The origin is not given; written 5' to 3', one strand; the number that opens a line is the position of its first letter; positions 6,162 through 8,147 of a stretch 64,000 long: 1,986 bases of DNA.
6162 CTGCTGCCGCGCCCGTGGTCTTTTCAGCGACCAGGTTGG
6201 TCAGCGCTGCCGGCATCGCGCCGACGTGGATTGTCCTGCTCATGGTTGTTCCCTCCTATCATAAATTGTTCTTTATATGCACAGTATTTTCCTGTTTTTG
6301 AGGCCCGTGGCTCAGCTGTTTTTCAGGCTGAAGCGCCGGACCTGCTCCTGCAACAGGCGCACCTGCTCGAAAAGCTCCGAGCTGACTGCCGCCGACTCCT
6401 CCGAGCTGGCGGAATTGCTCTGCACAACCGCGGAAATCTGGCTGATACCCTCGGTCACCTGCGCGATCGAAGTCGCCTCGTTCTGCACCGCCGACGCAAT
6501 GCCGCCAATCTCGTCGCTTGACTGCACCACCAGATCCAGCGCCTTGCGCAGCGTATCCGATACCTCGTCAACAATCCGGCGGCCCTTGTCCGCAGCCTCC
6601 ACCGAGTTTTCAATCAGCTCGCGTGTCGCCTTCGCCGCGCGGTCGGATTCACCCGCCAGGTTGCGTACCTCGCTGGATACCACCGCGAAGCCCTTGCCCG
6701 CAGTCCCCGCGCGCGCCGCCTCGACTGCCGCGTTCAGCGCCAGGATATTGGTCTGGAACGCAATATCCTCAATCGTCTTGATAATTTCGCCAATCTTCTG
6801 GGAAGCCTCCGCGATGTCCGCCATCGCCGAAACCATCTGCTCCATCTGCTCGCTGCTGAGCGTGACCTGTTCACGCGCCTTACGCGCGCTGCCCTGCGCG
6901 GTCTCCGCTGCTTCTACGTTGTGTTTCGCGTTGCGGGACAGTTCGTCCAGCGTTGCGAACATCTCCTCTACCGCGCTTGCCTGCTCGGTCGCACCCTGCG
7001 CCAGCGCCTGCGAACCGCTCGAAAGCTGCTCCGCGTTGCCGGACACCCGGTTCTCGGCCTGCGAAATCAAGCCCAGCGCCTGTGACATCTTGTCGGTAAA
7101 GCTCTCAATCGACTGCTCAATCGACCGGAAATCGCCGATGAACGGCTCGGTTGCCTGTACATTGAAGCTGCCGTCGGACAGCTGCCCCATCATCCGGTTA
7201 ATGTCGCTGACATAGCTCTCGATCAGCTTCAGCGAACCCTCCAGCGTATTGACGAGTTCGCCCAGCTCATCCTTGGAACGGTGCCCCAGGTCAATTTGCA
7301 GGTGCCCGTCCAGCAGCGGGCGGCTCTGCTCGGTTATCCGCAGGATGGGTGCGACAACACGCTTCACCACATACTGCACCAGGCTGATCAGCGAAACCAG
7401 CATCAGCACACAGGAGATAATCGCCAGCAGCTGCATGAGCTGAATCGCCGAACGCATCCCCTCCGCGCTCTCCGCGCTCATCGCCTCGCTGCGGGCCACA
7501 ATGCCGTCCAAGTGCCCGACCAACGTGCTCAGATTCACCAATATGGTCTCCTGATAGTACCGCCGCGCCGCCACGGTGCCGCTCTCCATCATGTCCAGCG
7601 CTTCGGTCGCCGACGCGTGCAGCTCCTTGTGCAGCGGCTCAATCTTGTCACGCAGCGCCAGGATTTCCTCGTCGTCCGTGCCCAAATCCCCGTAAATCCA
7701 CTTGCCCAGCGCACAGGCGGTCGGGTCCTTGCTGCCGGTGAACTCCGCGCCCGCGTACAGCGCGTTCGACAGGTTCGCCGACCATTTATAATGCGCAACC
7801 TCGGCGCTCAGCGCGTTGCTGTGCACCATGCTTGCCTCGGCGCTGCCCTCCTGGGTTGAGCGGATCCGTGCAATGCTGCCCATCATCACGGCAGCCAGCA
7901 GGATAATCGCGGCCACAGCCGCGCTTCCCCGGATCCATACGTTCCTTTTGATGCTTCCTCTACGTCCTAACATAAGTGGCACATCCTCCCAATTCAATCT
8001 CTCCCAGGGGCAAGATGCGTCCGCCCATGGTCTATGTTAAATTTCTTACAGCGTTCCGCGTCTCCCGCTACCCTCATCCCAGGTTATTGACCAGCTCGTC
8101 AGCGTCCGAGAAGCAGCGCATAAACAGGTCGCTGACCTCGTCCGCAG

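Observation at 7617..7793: Complete CZB (chemoreceptor zinc-binding) motif located in the extracytoplasmic sensor of an MCP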

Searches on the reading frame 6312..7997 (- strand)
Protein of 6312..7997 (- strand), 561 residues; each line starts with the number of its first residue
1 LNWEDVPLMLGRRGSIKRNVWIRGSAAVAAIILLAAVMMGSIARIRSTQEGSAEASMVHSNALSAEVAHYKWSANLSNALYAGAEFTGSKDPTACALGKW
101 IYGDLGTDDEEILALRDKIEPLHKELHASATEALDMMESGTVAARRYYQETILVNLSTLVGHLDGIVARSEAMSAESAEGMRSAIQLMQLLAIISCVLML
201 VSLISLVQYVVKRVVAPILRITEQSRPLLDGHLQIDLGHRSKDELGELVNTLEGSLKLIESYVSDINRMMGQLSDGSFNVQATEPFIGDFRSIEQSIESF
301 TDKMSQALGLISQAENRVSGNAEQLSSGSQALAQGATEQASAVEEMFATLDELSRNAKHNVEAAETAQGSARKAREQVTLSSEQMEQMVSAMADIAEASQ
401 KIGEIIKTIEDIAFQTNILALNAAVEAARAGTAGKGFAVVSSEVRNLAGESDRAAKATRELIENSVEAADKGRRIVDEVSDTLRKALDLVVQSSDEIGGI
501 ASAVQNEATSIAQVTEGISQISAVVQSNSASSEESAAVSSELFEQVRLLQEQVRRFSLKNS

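Call 4: search_protein_families(library=pfam, proteins=[window:6312-7997:-], max_evalue=1)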
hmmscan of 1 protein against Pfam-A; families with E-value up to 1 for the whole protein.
window:6312-7997:- (561 aa): 11 families
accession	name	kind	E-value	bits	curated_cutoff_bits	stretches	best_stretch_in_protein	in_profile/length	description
PF00015.26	MCPsignal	-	2.3e-40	138.7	34.6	1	370-524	3-171/172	Methyl-accepting chemotaxis protein (MCP) signalling domain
PF13682.11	CZB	-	5.5e-11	43.1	29.4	1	69-134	1-64/64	Chemoreceptor zinc-binding domain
PF00672.30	HAMP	-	7e-07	29.9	25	1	210-253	2-45/53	HAMP domain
PF08702.15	Fib_alpha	-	0.024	15.3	29.9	0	332-410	26-105/143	Fibrinogen alpha/beta chain family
PF18947.5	HAMP_2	-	0.036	14.4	24.3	1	263-304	24-65/67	HAMP domain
PF10046.14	BLOC1_2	-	0.13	13.1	33.4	1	333-411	8-86/96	Biogenesis of lysosome-related organelles complex-1 subunit 2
PF00804.31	Syntaxin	-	0.26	11.5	26.7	1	293-407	10-121/157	Syntaxin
PF25055.1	DUF7792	-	0.31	11.6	27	1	473-495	60-82/120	Domain of unknown function (DUF7792)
PF06419.17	COG6_N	-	0.55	10.8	27.4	1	490-560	21-91/114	Conserved oligomeric complex COG6, N-terminal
PF10157.14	BORCS6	-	0.68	10.6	35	1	336-412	16-93/101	BLOC-1-related complex sub-unit 6 C-terminal helix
PF05266.19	DUF724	-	0.78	10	38.4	1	263-368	70-175/188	Protein of unknown function (DUF724)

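Call 5: search_protein_families(library=ncbifam, proteins=[window:6312-7997:-], max_evalue=1)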
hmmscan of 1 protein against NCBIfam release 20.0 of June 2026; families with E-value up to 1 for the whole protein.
window:6312-7997:- (561 aa): 20 families
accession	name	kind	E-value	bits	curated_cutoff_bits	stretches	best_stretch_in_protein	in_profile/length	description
NF041847.1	transduc_aer2_vibrio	equivalog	7e-56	189.9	1200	1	244-551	443-747/804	aerotaxis transducer Aer2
NF047851.1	MCPCitTducer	equivalog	9.1e-51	173.5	900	2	308-559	266-517/553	methyl-accepting chemotaxis citrate transducer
NF011622.0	PRK15048.1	equivalog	2e-48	165.8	900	2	294-559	251-516/553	methyl-accepting chemotaxis protein II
NF011615.0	PRK15041.1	equivalog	1.8e-45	155.6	947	1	296-559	255-518/554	methyl-accepting chemotaxis protein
NF007309.0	PRK09793.1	equivalog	2.7e-44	152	903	1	318-560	281-515/533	methyl-accepting chemotaxis protein IV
NF058645.1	MCPCtpMPsAe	equivalog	4.3e-25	88.5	900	2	297-556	269-556/558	methyl-accepting chemotaxis protein CtpM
NF050802.1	AspChtxCcaA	equivalog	8.3e-15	54.2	1300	1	336-521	513-683/700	aspartate chemotaxis receptor CcaA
NF038263.1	prot_phos_SiaA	equivalog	4.1e-06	25.6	700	1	191-268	310-388/658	biofilm regulation protein phosphatase SiaA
NF041035.1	Rad50_Halo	equivalog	5.6e-06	25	1000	1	290-539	477-721/883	DNA double-strand break repair ATPase Rad50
TIGR04527.1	mycoplas_twoTM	subfamily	6e-05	22.9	125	2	377-533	62-181/248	MG_279/MG_280 family protein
TIGR02168.1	SMC_prok_B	equivalog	0.00034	18.5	567.35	1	239-521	235-513/1181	chromosome segregation protein SMC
NF040691.1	MtrAB_MtrB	equivalog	0.00035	19.7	450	1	183-261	181-259/507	MtrAB system histidine kinase MtrB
NF002572.0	PRK02224.1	equivalog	0.0028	16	1087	1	240-411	234-402/888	DNA double-strand break repair ATPase Rad50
NF047515.1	SpiroCoCo_C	equivalog_domain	0.0038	16.4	125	1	241-411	36-215/313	SpiroCoCo family coiled-coil protein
TIGR02169.1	SMC_prok_A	equivalog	0.01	13.5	729.4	1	314-555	676-908/1165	chromosome segregation protein SMC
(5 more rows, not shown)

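Call 9: find_homologous_proteins(query=window:6312-7997:-, region=1-215)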
Query window:6312-7997:-, residues 1-215 (215 aa): 1103 proteins with E <= 0.001 among 6968 candidates; the best 120 are listed.
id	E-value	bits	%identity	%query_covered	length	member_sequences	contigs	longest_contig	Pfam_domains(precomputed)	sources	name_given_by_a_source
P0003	4.9e-122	423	100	96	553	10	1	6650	PF00015.27,PF00672.31,PF13682.12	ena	-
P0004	1.2e-121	422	100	96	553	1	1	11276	PF00015.27,PF00672.31,PF13682.12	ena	-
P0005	4.8e-118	410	97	96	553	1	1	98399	PF00015.27,PF00672.31,PF13682.12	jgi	-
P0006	1.1e-82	295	69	94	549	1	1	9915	PF00015.27,PF00672.31,PF13682.12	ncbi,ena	-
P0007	1.1e-78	282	69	93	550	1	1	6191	PF00015.27,PF00672.31,PF13682.12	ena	-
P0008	6.5e-74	266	99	62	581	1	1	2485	PF00015.27,PF00672.31,PF04055.28,PF13682.12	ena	-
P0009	1.3e-71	258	65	93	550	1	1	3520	PF00015.27,PF00672.31,PF13682.12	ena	-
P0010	2.6e-69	251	59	93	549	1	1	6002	PF00015.27,PF13682.12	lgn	-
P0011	2.8e-69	251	60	94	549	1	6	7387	PF00015.27,PF00672.31,PF13682.12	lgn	-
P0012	4.1e-68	247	59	93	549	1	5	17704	PF00015.27,PF13682.12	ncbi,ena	-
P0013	1.1e-67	246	66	87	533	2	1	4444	PF00015.27,PF00672.31,PF13682.12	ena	-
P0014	1.3e-65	239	57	94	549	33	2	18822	PF00015.27,PF00672.31,PF13682.12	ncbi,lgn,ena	-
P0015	1.7e-64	235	59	94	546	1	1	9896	PF00015.27,PF13682.12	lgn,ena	-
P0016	3.3e-64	234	59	94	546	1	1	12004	PF00015.27,PF13682.12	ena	-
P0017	3.5e-64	234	59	94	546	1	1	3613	PF00015.27,PF13682.12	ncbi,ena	-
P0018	8.3e-64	233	59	94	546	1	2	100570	PF00015.27,PF13682.12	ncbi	-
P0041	1.2e-58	216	54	94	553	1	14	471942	PF00015.27,PF13682.12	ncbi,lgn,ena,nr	ncbi:MAG: hypothetical protein HFJ10_13860 [Lachnospiraceae bacterium]|nr:hypothetical protein [Lach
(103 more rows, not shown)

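Call 29: find_encoding_contigs(protein=P0005, flank=6000, max_places=2)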
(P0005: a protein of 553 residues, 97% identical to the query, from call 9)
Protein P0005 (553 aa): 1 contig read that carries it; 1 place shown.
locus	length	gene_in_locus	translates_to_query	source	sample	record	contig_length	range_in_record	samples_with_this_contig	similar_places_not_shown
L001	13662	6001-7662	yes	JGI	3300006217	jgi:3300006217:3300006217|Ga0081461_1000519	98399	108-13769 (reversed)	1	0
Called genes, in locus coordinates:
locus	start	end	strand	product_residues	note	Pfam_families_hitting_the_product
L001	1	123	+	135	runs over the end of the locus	-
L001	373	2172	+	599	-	PF12729:4HB_MCP_1 (weak), PF00672:HAMP (weak), PF00015:MCPsignal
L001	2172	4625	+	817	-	PF11104:PilM_2 (faint), PF06723:MreB_Mbl, PF14450:FtsA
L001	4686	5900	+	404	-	PF00563:EAL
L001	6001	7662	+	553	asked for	PF13682:CZB, PF00672:HAMP (faint), PF00015:MCPsignal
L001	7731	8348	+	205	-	-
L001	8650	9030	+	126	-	-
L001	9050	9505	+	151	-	PF00460:Flg_bb_rod, PF06429:Flg_bbr_C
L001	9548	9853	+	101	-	PF02049:FliE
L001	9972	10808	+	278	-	PF13677:MotB_plug, PF00691:OmpA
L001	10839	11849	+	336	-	PF02154:FliM, PF01052:FliMN_C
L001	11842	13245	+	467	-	PF04509:CheC, PF13690:CheX (faint), PF04509:CheC, PF28396:SepQ_C (weak), PF01052:FliMN_C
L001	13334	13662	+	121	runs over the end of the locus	PF00072:Response_reg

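Call 36: find_encoding_contigs(protein=P0041, flank=6000, max_places=1)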
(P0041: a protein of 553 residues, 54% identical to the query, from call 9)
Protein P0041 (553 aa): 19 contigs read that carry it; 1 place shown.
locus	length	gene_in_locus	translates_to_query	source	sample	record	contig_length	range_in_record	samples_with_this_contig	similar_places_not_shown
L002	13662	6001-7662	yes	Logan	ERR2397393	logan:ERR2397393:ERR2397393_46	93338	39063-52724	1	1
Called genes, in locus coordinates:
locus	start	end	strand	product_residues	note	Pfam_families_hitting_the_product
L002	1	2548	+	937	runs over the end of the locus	PF00724:Oxidored_FMN, PF00890:FAD_binding_2, PF03486:HI0933_like, PF07992:Pyr_redox_2, PF12831:FAD_oxidored, PF13450:NAD_binding_8, PF13738:Pyr_redox_3, PF00070:Pyr_redox, +14 more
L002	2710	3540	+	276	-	PF11449:ArsP_2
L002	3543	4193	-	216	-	PF07853:DUF1648, PF13630:SdpI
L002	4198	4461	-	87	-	PF12840:HTH_20, PF13412:HTH_24 (weak), PF13545:HTH_Crp_2 (weak), PF01022:HTH_5, PF12802:MarR_2, PF08279:HTH_11 (weak), PF09339:HTH_IclR (weak), PF21476:PF0610-like_N, +1 more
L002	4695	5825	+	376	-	PF04389:Peptidase_M28 (weak), PF01546:Peptidase_M20, PF07687:M20_dimer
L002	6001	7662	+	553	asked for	PF13682:CZB, PF00015:MCPsignal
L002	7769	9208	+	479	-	PF01266:DAO, PF07992:Pyr_redox_2 (weak), PF13450:NAD_binding_8 (weak), PF13738:Pyr_redox_3 (faint), PF04324:Fer2_BFD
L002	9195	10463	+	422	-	PF00070:Pyr_redox (faint), PF00890:FAD_binding_2 (weak), PF01266:DAO (weak), PF01494:FAD_binding_3 (weak), PF07992:Pyr_redox_2, PF12831:FAD_oxidored, PF13450:NAD_binding_8 (weak), PF13738:Pyr_redox_3, +2 more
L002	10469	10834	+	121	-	PF04879:Molybdop_Fe4S4 (weak), PF07892:DUF1667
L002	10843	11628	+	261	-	PF04607:RelA_SpoT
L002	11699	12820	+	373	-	PF00248:Aldo_ket_red, PF14697:Fer4_21 (faint), PF13746:Fer4_18 (faint), PF00037:Fer4 (faint), PF13183:Fer4_8 (weak), PF13187:Fer4_9, PF13237:Fer4_10, PF13534:Fer4_17, +1 more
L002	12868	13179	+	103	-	PF00085:Thioredoxin, PF14595:Thioredoxin_9, PF00578:AhpC-TSA (weak), PF13098:Thioredoxin_2 (weak), PF08534:Redoxin (faint), PF13905:Thioredoxin_8 (faint)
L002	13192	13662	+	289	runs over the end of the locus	PF00890:FAD_binding_2 (faint), PF01134:GIDA (faint), PF01266:DAO (faint), PF03486:HI0933_like (faint), PF07992:Pyr_redox_2, PF13738:Pyr_redox_3 (faint)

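Call 37: find_encoding_contigs(protein=P0018, flank=6000, max_places=1)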
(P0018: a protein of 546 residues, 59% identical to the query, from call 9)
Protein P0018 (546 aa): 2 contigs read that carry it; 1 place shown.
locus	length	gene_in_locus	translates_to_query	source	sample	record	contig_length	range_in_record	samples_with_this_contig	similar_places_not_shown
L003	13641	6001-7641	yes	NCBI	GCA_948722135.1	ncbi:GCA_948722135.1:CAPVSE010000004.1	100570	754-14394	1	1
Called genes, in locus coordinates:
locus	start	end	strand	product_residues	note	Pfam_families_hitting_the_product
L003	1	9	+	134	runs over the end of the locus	-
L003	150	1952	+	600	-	PF12729:4HB_MCP_1 (weak), PF00672:HAMP (weak), PF00015:MCPsignal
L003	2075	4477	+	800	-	PF11104:PilM_2 (faint), PF06723:MreB_Mbl (weak), PF14450:FtsA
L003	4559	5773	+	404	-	PF00563:EAL (weak)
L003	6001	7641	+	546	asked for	PF13682:CZB, PF00015:MCPsignal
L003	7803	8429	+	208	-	-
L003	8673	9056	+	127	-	-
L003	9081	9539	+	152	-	PF00460:Flg_bb_rod, PF06429:Flg_bbr_C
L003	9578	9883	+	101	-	PF02049:FliE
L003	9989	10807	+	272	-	PF13677:MotB_plug, PF00691:OmpA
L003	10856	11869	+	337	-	PF02154:FliM, PF01052:FliMN_C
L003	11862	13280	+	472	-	PF04509:CheC, PF13690:CheX (faint), PF04509:CheC, PF28396:SepQ_C (weak), PF01052:FliMN_C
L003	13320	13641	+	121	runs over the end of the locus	PF00072:Response_reg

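Call 53: list_cluster_members(proteins=[P0005, P0006, P0141, P0150, P0174, P0162, P0129, P0136])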
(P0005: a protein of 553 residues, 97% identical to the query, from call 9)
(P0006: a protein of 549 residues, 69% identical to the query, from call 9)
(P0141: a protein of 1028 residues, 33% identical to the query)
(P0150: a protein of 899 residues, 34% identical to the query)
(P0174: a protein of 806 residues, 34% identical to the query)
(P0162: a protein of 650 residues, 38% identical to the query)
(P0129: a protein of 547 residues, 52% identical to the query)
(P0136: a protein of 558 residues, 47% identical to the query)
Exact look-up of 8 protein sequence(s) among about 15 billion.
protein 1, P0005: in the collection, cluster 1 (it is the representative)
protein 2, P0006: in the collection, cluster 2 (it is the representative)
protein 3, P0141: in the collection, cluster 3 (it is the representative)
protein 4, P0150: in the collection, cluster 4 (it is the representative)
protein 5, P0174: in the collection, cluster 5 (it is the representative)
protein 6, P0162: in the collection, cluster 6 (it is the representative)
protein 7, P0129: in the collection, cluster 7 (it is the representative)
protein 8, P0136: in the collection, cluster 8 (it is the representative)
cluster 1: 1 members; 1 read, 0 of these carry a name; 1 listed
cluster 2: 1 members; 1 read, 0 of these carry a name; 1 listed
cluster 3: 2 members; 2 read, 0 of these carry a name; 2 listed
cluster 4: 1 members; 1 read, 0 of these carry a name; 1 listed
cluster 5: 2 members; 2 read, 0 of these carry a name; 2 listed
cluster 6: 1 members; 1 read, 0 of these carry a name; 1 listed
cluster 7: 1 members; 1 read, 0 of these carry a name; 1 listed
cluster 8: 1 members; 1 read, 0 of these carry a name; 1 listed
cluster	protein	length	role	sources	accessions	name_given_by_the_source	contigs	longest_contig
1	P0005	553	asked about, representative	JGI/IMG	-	-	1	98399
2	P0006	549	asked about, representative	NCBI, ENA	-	-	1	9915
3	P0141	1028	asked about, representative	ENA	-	-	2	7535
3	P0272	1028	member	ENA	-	-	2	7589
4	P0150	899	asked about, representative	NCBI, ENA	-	-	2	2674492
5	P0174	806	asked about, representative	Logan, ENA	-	-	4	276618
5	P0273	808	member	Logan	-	-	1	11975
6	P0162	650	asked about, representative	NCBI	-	-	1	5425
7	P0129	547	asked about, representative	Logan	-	-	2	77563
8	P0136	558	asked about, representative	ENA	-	-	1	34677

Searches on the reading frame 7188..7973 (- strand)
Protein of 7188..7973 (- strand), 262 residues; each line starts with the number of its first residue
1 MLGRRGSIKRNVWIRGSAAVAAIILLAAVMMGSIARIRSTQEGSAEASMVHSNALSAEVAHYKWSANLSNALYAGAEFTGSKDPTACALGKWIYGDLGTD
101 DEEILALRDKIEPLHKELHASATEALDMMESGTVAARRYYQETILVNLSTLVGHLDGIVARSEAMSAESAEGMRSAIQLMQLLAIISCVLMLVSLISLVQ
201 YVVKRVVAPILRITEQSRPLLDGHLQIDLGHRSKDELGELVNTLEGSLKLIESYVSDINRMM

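Call 25: predict_structure(alignment_id=A1)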
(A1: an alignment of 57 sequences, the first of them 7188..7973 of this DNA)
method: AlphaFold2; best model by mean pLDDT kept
length: 262 residues; sequences in the alignment: 57
mean_pLDDT: 90.1   pTM: 0.69
mean pLDDT of the five models: 90.1, 89.5, 88.7, 87.8, 87.3
residues with pLDDT >= 90: 180; 70-90: 76; 50-70: 3; < 50: 3
segments of 3 or more residues with pLDDT < 50: 1-3
pLDDT, mean of each block of 10 residues (from residue 1): 62 91 93 92 93 94 95 92 90 88 95 95 93 92 96 96 94 92 93 93 91 86 78 84 88 88 80
secondary structure, 60 per line:
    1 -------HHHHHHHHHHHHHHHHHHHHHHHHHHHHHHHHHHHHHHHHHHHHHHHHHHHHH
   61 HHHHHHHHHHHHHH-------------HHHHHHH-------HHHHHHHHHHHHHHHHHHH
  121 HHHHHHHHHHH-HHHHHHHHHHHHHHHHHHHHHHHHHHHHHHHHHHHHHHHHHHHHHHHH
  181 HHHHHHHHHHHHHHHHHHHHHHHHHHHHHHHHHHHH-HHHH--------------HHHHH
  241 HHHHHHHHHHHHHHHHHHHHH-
elements in order: H8-74 H88-94 H102-131 H133-216 H218-221 H236-261

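Call 28: fold_search(model_id=the predicted structure, library=pdb)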
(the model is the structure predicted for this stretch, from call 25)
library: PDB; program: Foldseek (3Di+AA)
matches with E <= 10: 691; with E <= 0.001: 0
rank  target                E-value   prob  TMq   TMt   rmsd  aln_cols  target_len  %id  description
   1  5jgp                  1.0e-03  1.00  0.44  0.49   9.1       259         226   15  Crystal structure of the nitrate/nitrite sensor NarQ fragment bound with iodide ions (released 2017-05-31)
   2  5jeq                  3.0e-03  1.00  0.38  0.42  10.2       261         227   13  Fragment of nitrate/nitrite sensor histidine kinase NarQ (R50K) in symmetric apo state (released 2017-05-31)
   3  6yue                  4.1e-03  1.00  0.45  0.50   9.3       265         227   15  Fragment of nitrate/nitrite sensor histidine kinase NarQ (R50S variant) (released 2020-05-06)
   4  5jef_B                5.0e-03  1.00  0.42  0.47   9.0       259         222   16  Fragment of nitrate/nitrite sensor histidine kinase NarQ (WT) in asymmetric holo state (released 2017-05-31)
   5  5iji                  6.3e-03  1.00  0.45  0.50   9.1       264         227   15  Fragment of nitrate/nitrite sensor histidine kinase NarQ (WT) in symmetric holo state (released 2017-05-31)
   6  5jef_A                1.2e-02  1.00  0.38  0.44  10.2       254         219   13  Fragment of nitrate/nitrite sensor histidine kinase NarQ (WT) in asymmetric holo state (released 2017-05-31)
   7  8c5v_I                1.6e-01  0.99  0.51  0.29   9.4       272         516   11  Chemotaxis core signalling unit from E protein lysed E. coli cells (released 2023-09-13)
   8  4e40                  1.9e-01  0.41  0.20  0.21  32.0       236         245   12  The haptoglobin-hemoglobin receptor of Trypanosoma congolense (released 2013-01-16)
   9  9cpb_5T               1.9e-01  0.30  0.20  0.17  37.2       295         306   10  Atomic model of bovine Fallopian tube cilia doublet microtubule (48-nm periodicity) (released 2024-10-30)
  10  4z9i_B                2.2e-01  0.96  0.32  0.46   7.8       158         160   13  Asp-TarS from E. coli (released 2016-07-20)
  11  3zx6_B                2.2e-01  0.33  0.23  0.20  28.2       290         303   15  Structure of Hamp(AF1503)-Tsr fusion - Hamp (A291V) mutant (released 2012-02-29)
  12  5jdo_A                2.4e-01  0.30  0.18  0.19  31.0       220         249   11  T. congolense haptoglobin-haemoglobin receptor in complex with haemoglobin (released 2016-04-27)
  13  8snb_8S               3.2e-01  0.41  0.25  0.22  46.4       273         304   15  atomic model of sea urchin sperm doublet microtubule (48-nm periodicity) (released 2023-06-28)
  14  6xz6_A                3.5e-01  0.23  0.17  0.19  31.8       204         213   13  Structure of the trypanosome brucei factor H receptor bound to domain D5 of bovine factor H (released 2020-03-25)
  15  3o1i_A                4.2e-01  0.33  0.20  0.20  20.4       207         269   14  Crystal Structure of the TorS sensor domain - TorT complex in the absence of ligand (released 2011-12-21)
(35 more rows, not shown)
